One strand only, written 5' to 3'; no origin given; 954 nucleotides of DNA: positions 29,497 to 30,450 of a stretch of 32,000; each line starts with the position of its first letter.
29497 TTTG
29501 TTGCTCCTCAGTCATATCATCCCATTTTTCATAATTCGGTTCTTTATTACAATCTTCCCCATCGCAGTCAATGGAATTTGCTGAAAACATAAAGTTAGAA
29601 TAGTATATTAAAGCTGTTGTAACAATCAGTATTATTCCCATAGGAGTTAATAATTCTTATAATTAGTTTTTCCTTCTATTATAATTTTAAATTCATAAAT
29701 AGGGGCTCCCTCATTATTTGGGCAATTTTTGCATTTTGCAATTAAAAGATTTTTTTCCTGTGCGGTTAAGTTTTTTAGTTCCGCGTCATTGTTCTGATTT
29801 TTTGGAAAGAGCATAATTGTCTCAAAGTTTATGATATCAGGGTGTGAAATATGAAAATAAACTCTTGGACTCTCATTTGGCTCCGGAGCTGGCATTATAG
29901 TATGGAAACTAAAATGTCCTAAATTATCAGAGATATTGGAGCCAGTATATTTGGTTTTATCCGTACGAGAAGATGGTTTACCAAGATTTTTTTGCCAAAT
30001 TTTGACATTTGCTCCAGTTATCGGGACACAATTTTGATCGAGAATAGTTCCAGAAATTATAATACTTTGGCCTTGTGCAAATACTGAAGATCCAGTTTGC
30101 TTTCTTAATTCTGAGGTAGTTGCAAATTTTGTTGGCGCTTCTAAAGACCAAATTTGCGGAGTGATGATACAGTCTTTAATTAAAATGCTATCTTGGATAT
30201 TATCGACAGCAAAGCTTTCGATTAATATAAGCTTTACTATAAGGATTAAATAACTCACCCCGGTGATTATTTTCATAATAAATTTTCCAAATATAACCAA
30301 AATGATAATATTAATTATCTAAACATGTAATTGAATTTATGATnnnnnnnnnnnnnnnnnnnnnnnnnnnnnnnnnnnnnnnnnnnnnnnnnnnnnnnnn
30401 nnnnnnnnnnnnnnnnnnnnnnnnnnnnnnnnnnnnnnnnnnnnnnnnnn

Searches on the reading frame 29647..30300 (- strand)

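Call 61: search_protein_families(library=pfam, max_evalue=0.01, proteins=[window:29647-30300:-])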
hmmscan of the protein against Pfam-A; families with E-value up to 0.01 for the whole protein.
window:29647-30300:- (217 aa): 1 family
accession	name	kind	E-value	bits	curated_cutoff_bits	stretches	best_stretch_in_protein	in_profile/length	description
PF00775.27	Dioxygenase_C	-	2.2e-10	40.7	27.3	1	74-141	24-97/182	Dioxygenase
